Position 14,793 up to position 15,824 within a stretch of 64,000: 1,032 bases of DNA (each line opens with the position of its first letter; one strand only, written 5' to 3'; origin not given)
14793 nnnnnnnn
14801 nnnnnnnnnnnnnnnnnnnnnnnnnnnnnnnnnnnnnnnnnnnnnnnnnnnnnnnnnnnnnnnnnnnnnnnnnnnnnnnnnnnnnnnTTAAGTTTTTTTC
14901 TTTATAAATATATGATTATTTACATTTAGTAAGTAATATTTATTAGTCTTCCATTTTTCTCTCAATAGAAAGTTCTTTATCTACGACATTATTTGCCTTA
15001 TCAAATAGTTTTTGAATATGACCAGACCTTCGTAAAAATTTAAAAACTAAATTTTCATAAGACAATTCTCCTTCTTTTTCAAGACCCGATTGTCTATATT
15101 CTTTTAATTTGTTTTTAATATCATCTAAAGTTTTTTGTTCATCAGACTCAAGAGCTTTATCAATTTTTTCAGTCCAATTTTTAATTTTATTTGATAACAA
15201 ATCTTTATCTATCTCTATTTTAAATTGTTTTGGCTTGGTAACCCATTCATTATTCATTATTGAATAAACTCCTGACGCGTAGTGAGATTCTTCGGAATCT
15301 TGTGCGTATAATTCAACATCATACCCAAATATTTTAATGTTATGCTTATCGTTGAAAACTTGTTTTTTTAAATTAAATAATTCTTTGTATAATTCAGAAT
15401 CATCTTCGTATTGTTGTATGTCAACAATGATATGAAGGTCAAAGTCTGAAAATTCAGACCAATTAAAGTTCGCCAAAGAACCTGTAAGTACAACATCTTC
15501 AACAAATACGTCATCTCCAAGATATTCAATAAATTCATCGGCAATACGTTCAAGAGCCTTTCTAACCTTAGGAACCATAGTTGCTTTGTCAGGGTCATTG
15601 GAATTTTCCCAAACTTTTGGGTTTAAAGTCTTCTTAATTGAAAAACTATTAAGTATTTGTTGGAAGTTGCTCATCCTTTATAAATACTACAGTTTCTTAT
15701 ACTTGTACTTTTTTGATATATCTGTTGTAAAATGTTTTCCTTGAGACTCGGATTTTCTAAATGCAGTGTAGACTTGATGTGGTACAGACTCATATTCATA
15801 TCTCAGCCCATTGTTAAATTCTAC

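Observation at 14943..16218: Pol-beta nucleotidyltransferase plus KTSC-domain gene pair upstream of the Clp module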

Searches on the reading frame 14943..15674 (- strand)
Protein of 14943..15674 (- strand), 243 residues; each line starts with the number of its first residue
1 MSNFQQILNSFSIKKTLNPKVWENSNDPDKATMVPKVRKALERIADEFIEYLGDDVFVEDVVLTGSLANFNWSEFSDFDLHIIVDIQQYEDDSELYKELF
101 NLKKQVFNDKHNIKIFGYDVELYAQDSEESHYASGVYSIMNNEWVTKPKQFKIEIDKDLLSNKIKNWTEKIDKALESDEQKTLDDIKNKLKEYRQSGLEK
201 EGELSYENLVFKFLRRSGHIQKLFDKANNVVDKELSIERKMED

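Call 3: search_protein_families(library=pfam, proteins=[window:14943-15674:-], max_evalue=1)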
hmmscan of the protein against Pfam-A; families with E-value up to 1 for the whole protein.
window:14943-15674:- (243 aa): 5 families
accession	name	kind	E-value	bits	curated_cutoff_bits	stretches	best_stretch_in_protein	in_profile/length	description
PF01909.29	NTP_transf_2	-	0.00015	22.6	21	1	47-106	3-55/93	Nucleotidyltransferase domain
PF18765.7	Polbeta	-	0.0028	18.2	26.9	1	49-102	4-58/93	Polymerase beta, Nucleotidyltransferase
PF16858.11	CNDH2_C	-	0.036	14.5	32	1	159-188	25-54/130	Condensin II complex subunit CAP-H2 or CNDH2, C-terminal wHTH domain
PF22600.2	MTPAP-like_central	-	0.06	13.9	27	1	31-111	19-91/139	Poly(A) RNA polymerase, mitochondrial-like, central palm domain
PF03255.19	ACCA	-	0.092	12.3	23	1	35-71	66-102/310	Acetyl co-enzyme A carboxylase carboxyltransferase-like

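Call 4: search_protein_families(library=phrogs, proteins=[window:14943-15674:-], max_evalue=0.1)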
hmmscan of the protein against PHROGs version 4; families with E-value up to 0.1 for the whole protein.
window:14943-15674:- (243 aa): 2 families
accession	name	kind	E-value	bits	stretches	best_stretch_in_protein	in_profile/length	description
phrog_36119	-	unknown function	1.5e-43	150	1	13-236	21-246/247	-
phrog_24834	-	unknown function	0.072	13.1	0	5-71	132-198/336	-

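Call 6: search_dna_similar(query=window:14943-15674:-, collection=phages, mode=protein, max_rows=40, max_evalue=0.001)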
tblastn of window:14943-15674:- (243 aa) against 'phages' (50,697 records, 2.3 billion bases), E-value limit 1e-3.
Records with a match: 45; places in all: 45; records where one place covers at least 80% of the query: 45.
Best place of each record, by identity: <60% 45.
By first word of the organism name: Prevotella 15; Synechococcus 14; Maribacter 8; uncultured 5; Caulobacter 2; Marine 1.
By host as written in the record: Prevotella sp. 15; Maribacter forsetii DSM18668 8; Synechococcus sp. MW02 8; - 6; Synechococcus sp. 2; Synechococcus sp. LC16 2; Caulobacter crescentus CB15 2; Synechococcus sp. WH 7803 1; and 1 more.
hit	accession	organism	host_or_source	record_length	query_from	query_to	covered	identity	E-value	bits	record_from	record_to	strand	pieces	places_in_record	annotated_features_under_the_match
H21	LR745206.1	uncultured phage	metagenomic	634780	8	235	94%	42.0%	2e-45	167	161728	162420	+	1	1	record has no annotation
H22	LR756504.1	uncultured phage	metagenomic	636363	8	238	95%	40.2%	3e-47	172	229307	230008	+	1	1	record has no annotation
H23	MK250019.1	Prevotella phage Lak-A2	Prevotella sp.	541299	8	238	95%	40.2%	2e-38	147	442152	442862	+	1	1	record has no annotation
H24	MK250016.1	Prevotella phage Lak-A1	Prevotella sp.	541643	8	238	95%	40.2%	2e-38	147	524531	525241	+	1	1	record has no annotation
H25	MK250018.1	Prevotella phage Lak-A1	Prevotella sp.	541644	8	238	95%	40.2%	2e-38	147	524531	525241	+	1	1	record has no annotation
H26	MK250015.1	Prevotella phage Lak-A1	Prevotella sp.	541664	8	238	95%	40.2%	2e-38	147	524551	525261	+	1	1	record has no annotation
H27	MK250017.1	Prevotella phage Lak-A1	Prevotella sp.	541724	8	238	95%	40.2%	2e-38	147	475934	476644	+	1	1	record has no annotation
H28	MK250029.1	Prevotella phage Lak-C1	Prevotella sp.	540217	8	238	95%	39.8%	4e-38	146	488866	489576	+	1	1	record has no annotation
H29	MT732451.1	Maribacter phage Molly_1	Maribacter forsetii DSM18668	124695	6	238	96%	38.7%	2e-47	173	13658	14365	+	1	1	hypothetical protein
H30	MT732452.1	Maribacter phage Molly_2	Maribacter forsetii DSM18668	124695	6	238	96%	38.7%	2e-47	173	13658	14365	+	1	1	hypothetical protein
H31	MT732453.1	Maribacter phage Molly_3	Maribacter forsetii DSM18668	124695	6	238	96%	38.7%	2e-47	173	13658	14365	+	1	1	hypothetical protein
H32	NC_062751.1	Maribacter phage Molly_1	Maribacter forsetii DSM18668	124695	6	238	96%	38.7%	2e-47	173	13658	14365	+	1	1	hypothetical protein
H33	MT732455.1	Maribacter phage Molly_5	Maribacter forsetii DSM18668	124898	6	238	96%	38.7%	2e-47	173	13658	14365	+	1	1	hypothetical protein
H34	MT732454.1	Maribacter phage Molly_4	Maribacter forsetii DSM18668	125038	6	238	96%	38.7%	2e-47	173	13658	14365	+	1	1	hypothetical protein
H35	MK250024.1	Prevotella phage Lak-B5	Prevotella sp.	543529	8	230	92%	40.3%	5e-40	152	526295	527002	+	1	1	record has no annotation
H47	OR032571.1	Synechococcus phage DSL-LC02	Synechococcus sp.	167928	10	238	94%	36.5%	7e-38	145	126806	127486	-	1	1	aminoglycoside nucleotidyltransferase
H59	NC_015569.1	Synechococcus phage S-CRM01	Synechococcus sp. LC16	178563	17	237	91%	35.6%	3e-32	129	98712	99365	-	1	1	hypothetical protein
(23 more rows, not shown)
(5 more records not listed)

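Call 9: find_homologous_proteins(query=window:14943-15674:-)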
Query window:14943-15674:- (243 aa): 2386 proteins with E <= 0.001 among 2783 candidates; the best 120 are listed.
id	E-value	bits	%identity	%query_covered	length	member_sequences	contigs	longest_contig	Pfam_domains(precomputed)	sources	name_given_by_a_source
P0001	4.9e-152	522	100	100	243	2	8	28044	-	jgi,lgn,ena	jgi:predicted nucleotidyltransferase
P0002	2.5e-149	514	98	100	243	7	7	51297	-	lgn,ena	-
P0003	4.0e-149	513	97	100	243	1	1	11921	-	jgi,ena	jgi:predicted nucleotidyltransferase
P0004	2.7e-148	510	98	100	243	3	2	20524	-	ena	-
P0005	3.8e-148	510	97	100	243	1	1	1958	-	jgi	-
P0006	3.3e-147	507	95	100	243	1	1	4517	-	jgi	jgi:predicted nucleotidyltransferase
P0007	8.4e-147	505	95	100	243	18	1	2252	-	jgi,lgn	jgi:predicted nucleotidyltransferase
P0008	1.8e-146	504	95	100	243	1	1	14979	-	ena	-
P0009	2.4e-137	474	88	100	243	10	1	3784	-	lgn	-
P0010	2.9e-137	474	88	100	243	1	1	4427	-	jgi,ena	-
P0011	2.5e-136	471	88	100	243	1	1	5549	-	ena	-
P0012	7.5e-136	469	87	100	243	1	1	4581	-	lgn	-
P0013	4.0e-135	467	86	100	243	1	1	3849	-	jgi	-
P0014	1.1e-134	466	86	100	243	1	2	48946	-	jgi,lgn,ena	jgi:predicted nucleotidyltransferase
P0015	1.8e-133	462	85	100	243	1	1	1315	-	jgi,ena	-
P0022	4.8e-131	454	84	100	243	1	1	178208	-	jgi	jgi:predicted nucleotidyltransferase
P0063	3.4e-120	418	77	100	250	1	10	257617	-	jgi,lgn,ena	-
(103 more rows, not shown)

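Call 10: get_annotated_region(hit=H32, flank=4000)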
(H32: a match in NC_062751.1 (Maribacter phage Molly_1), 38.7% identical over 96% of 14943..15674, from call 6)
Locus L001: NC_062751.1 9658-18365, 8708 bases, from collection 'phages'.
description: Maribacter phage Molly_1, complete genome.
organism: Maribacter phage Molly_1 (NCBI taxid 2745685)
taxonomy: Viruses; Duplodnaviria; Heunggongvirae; Uroviricota; Caudoviricetes; Molycolviridae; Mollyvirus; Mollyvirus molly
host: Maribacter forsetii DSM18668; source: surface seawater; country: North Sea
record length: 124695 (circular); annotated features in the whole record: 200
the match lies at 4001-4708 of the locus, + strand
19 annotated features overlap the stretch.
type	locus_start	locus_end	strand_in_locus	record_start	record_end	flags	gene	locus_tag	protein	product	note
CDS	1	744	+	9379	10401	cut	-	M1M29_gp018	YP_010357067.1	OmpA family protein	-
CDS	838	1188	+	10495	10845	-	-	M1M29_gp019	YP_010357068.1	hypothetical protein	-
CDS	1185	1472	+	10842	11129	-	-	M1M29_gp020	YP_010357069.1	hypothetical protein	-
CDS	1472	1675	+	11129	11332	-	-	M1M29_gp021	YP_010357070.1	hypothetical protein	-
CDS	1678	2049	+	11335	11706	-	-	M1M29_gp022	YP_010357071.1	hypothetical protein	-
CDS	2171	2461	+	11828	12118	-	-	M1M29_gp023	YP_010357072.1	hypothetical protein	-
CDS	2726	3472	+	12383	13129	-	-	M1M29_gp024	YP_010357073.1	MutT/NUDIX hydrolase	-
CDS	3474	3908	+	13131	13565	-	-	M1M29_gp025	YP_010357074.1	hypothetical protein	-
CDS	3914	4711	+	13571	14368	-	-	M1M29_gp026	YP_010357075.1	hypothetical protein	-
CDS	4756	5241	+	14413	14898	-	-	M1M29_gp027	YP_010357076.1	hypothetical protein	-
CDS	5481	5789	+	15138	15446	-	-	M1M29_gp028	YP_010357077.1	hypothetical protein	-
CDS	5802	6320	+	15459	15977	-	-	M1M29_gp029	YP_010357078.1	hypothetical protein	-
CDS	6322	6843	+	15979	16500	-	-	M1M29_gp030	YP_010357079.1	hypothetical protein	-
CDS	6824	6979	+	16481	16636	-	-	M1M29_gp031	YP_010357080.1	hypothetical protein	-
CDS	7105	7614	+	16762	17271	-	-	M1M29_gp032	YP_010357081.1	hypothetical protein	-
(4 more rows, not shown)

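Call 11: get_annotated_region(hit=H47, flank=4000)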
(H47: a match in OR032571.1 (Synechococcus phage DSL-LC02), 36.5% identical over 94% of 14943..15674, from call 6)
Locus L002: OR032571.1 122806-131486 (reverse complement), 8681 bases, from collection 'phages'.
description: Synechococcus phage DSL-LC02, complete genome.
organism: Synechococcus phage DSL-LC02 (NCBI taxid 3058947)
taxonomy: Viruses; Duplodnaviria; Heunggongvirae; Uroviricota; Caudoviricetes; Kyanoviridae
host: Synechococcus sp.; source: water sample of Dishui Lake; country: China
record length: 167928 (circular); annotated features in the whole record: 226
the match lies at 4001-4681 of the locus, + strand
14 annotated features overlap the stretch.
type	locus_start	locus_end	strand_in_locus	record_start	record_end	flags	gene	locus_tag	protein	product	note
CDS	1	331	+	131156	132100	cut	-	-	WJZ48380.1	AAA family ATPase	-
CDS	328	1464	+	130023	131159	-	-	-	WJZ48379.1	putative cytoplasmic protein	-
CDS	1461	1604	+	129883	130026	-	-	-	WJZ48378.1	RNA polymerase inhibitor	-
CDS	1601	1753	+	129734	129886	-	-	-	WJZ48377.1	hypothetical protein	-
CDS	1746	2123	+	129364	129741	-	-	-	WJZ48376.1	clamp loader of DNA polymerase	-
CDS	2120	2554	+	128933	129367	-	-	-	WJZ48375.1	translation repressor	-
CDS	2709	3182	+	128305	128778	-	-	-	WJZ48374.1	heat-shock protein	heat-shock protein IbpA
CDS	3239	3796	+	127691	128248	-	-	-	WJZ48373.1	hypothetical protein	-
CDS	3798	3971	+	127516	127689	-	-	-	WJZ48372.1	hypothetical protein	-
CDS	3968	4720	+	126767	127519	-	-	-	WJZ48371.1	aminoglycoside nucleotidyltransferase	-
CDS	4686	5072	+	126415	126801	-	-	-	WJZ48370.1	hypothetical protein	-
CDS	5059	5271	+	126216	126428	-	-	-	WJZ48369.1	hypothetical protein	-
CDS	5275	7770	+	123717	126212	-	-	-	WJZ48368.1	DNA polymerase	-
CDS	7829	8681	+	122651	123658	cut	-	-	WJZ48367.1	recombinase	recombinase RecA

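Call 12: get_annotated_region(hit=H59, flank=4000)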
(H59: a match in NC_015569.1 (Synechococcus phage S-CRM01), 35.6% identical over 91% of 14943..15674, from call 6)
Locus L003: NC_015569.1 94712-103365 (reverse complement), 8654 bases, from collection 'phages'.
description: Synechococcus phage S-CRM01, complete genome.
organism: Synechococcus phage S-CRM01 (NCBI taxid 1026955)
taxonomy: Viruses; Duplodnaviria; Heunggongvirae; Uroviricota; Caudoviricetes; Kyanoviridae
host: Synechococcus sp. LC16; source: Copco Reservoir, Klamath River; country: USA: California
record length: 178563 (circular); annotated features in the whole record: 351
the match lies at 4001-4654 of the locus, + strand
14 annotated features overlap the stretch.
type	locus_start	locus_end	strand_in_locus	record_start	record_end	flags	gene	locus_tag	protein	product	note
CDS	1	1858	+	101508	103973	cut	-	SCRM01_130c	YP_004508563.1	serine/threonine kinase PKN8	-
CDS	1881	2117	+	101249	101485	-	-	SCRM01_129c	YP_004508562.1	hypothetical protein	g129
CDS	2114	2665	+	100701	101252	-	-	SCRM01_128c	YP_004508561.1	hypothetical protein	g128; T4-like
CDS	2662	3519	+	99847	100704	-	-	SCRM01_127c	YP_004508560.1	cytidyltransferase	g127; T4-like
CDS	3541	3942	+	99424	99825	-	-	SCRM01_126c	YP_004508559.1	hypothetical protein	g126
CDS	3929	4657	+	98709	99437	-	-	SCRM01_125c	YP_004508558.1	hypothetical protein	g125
CDS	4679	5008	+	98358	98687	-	-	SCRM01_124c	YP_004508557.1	hypothetical protein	g124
CDS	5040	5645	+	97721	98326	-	-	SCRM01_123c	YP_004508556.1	hypothetical protein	hypothetical cyanobacterial protein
CDS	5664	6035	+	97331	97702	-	-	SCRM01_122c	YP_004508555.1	hypothetical cyanophage protein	g122; T4-like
regulatory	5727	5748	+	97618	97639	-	-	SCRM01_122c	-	terminator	Rho independent terminator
CDS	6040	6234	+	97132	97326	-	-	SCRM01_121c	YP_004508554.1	hypothetical protein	g121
regulatory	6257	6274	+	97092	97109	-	-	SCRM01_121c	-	terminator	Rho independent terminator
CDS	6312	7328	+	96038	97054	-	gp61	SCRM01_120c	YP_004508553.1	DNA primase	g120; T4-like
CDS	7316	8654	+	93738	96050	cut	nrdA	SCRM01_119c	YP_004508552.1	ribonucleotide reductase large subunit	g119; T4-like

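Call 13: find_encoding_contigs(protein=P0063, flank=6000, max_places=4)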
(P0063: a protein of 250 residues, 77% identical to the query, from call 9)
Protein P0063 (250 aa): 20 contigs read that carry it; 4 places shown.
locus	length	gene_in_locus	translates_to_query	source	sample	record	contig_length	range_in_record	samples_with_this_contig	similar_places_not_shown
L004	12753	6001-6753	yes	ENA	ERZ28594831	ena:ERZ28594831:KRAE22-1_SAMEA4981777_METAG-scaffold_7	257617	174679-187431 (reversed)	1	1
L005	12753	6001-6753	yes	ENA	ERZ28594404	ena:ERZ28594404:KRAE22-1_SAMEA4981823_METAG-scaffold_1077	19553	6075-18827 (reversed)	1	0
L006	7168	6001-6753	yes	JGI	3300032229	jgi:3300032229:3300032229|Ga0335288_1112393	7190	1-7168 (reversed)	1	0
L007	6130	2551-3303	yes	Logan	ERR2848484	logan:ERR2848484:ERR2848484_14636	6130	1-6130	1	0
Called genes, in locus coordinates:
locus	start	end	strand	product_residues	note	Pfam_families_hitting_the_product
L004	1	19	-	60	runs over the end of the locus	-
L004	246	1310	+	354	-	-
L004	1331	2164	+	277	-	-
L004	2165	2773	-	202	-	-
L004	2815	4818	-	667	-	PF13191:AAA_16 (faint), PF00004:AAA, PF17871:AAA_lid_9, PF00158:Sigma54_activat (weak), PF07724:AAA_2, PF00004:AAA, PF07728:AAA_5, PF10431:ClpB_D2-small, +6 more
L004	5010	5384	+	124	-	PF02151:UVR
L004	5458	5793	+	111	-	-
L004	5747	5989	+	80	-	PF13619:KTSC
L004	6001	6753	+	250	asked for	-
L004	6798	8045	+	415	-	-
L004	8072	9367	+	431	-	-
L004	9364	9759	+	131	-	-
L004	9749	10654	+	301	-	-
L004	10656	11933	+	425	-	-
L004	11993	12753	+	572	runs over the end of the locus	PF03237:Terminase_6N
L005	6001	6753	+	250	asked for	-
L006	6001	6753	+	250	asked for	-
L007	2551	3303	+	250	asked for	-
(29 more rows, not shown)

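Call 14: find_encoding_contigs(protein=P0022, flank=6000, max_places=3)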
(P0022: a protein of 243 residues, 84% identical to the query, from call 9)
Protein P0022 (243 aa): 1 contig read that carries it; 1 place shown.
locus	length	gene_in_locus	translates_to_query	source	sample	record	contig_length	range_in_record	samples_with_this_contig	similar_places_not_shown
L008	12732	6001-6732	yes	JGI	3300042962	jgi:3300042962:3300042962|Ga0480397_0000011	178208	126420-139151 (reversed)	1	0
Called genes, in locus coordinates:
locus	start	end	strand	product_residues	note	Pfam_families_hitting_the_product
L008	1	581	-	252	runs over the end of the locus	-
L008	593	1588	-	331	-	-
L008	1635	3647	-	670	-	PF05621:TniB (faint), PF00004:AAA, PF17871:AAA_lid_9, PF00158:Sigma54_activat (weak), PF07724:AAA_2, PF00004:AAA, PF07728:AAA_5, PF10431:ClpB_D2-small, +8 more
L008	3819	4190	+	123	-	PF02151:UVR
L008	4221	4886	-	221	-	PF03567:Sulfotransfer_2 (faint)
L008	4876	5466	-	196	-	PF05118:Asp_Arg_Hydrox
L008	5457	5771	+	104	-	-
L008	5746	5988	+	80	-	PF13619:KTSC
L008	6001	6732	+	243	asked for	-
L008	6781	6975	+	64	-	-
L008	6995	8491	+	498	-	-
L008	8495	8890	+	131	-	-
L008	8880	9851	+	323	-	-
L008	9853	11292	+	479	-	-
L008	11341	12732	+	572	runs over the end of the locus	PF03237:Terminase_6N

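Call 16: search_solved_structures(query=A1, max_evalue=10, show_alignments=3)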
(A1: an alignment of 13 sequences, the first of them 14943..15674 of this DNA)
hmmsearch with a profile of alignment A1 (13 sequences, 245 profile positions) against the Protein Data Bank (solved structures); distinct sequences matched with E-value up to 10: 5.
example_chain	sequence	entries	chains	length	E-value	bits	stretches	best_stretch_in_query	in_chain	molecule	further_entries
3nku_A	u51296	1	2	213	0.042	16.4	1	59-113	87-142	DrrA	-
2kwb_A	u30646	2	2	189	0.068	15.8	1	104-203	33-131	Translationally-controlled tumor protein homolog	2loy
6yx5_B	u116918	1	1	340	0.079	15.6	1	59-113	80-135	Multifunctional virulence effector protein DrrA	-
3htk_A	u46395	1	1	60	0.32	13.6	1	157-203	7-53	Structural maintenance of chromosomes protein 5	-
7qh7_p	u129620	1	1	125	0.52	12.9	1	137-219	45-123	Peptidyl-tRNA hydrolase ICT1, mitochondrial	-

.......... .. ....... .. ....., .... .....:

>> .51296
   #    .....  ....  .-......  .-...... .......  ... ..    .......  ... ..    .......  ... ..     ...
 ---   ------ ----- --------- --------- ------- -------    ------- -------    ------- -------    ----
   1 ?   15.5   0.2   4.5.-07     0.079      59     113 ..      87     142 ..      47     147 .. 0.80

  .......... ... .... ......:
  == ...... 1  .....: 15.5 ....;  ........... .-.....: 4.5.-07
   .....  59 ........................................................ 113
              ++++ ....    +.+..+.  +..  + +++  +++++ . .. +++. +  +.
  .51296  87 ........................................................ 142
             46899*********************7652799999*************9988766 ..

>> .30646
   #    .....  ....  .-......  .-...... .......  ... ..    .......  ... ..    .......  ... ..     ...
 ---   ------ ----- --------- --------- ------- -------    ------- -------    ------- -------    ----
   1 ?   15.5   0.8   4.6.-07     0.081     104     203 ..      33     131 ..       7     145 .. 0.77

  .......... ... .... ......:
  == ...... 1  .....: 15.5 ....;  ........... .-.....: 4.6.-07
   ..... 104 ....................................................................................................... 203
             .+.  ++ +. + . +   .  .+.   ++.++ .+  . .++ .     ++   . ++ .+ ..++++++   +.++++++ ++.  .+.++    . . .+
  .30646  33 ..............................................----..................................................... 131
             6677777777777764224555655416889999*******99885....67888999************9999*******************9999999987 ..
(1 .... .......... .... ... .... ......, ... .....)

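Call 17: search_protein_families(library=ncbifam, proteins=[window:14943-15674:-, L001:3914-4711:+, L002:3968-4720:+], max_evalue=1)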
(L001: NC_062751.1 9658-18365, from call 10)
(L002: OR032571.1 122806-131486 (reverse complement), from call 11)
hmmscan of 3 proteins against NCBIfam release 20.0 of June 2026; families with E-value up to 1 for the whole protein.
window:14943-15674:- (243 aa): 2 families
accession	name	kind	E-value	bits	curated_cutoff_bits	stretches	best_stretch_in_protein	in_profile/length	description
NF011552.0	PRK14981.1-4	equivalog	0.015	15.6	156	1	173-239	4-69/117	DNA-directed RNA polymerase subunit F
NF006203.0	PRK08327.1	equivalog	0.13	10.7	456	1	148-197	303-352/571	thiamine pyrophosphate-requiring protein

L001:3914-4711:+ (265 aa): 0 families

L002:3968-4720:+ (250 aa): 1 family
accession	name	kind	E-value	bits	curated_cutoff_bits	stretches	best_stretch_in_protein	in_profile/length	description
TIGR02740.1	TraF-like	hypoth_equivalog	0.097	11.9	232.25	1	103-202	3-101/276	TraF-like protein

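Call 18: search_protein_families(library=padloc, proteins=[window:14943-15674:-, L001:3914-4711:+, L002:3968-4720:+], max_evalue=1)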
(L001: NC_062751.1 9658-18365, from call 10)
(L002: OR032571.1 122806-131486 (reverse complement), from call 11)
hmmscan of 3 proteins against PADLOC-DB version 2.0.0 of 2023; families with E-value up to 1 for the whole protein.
window:14943-15674:- (243 aa): 3 families
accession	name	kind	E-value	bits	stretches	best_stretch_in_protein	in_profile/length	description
PDLC04778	PDC-M70A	-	0.00042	17.7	1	50-117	42-107/355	-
PDLC04903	PDC-S09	-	0.0029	15.9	1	35-97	5-64/108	-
PDLC04907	PDC-S09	-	0.011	13.9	1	37-88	6-57/114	-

L001:3914-4711:+ (265 aa): 0 families

L002:3968-4720:+ (250 aa): 1 family
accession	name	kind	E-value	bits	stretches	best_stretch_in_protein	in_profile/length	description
PDLC04903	PDC-S09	-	0.0067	14.7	1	47-84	18-55/108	-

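Call 20: find_homologous_proteins(query=L002:3968-4720:+)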
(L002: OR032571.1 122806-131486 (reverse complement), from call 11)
Query L002:3968-4720:+ (250 aa): 1979 proteins with E <= 0.001 among 2507 candidates; the best 120 are listed.
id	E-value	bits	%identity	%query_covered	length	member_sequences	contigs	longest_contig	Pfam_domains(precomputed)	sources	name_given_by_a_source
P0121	2.7e-157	540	96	100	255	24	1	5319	-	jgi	-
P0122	2.8e-133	461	85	97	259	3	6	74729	-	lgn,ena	-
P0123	4.9e-123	428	78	97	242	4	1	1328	-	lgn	-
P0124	4.5e-120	418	77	96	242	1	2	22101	-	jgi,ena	-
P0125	9.1e-120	417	77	96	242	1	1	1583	-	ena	-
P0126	1.2e-119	416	77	96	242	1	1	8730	-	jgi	-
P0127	7.7e-119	414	76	97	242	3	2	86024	-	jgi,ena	jgi:hypothetical protein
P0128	7.8e-119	414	76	97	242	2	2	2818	-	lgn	-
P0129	8.1e-119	414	76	97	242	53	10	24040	-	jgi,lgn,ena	-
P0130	2.7e-118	412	77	96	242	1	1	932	-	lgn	-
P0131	1.0e-117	410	77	96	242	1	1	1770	-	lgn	-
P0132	1.1e-117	410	76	96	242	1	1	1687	-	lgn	-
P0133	1.7e-117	409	76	97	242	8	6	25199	-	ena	-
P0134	2.0e-117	409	75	97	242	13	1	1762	-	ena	-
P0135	4.3e-117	408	74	97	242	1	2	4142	-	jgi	-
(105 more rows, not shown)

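Call 23: find_related_loci(query=A1, collection=viral_contigs, flank=4000)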
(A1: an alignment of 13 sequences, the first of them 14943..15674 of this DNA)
Query A1 (243 aa) in viral_contigs; peptide patterns used: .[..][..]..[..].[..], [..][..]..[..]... (x = any residue, [..] = any of these).
600 stretches matched a pattern (row limit reached: there are more); 593 encode a relative of the query (tblastn E <= 1e-3); the best 80 are kept; 80 distinct loci.
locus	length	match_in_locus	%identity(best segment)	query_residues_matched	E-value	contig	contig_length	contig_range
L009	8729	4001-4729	85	1-243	9e-140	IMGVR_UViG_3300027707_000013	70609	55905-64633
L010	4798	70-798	85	1-243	1e-139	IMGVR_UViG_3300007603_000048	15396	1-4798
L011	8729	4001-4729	81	1-243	5e-137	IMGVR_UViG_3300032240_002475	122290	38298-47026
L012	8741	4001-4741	78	1-243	4e-129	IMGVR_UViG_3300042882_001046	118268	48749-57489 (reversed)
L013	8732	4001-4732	77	1-243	3e-127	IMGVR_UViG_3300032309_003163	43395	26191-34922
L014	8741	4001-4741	75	1-243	2e-125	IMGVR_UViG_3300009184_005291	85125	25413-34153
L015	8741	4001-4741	75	1-243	4e-124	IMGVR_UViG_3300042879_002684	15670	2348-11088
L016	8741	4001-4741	74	1-243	6e-124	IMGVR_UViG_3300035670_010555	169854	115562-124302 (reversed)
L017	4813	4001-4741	74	1-243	7e-124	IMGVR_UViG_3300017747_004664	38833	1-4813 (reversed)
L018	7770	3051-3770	75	1-242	8e-124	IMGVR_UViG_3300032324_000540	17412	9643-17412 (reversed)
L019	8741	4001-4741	74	1-243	6e-124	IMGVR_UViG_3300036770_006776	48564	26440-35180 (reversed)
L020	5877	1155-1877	75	1-243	2e-123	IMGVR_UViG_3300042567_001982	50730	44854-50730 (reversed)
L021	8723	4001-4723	75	1-243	1e-122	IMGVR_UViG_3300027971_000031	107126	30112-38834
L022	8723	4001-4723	75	1-243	2e-122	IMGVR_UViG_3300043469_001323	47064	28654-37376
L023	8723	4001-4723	75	1-243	1e-121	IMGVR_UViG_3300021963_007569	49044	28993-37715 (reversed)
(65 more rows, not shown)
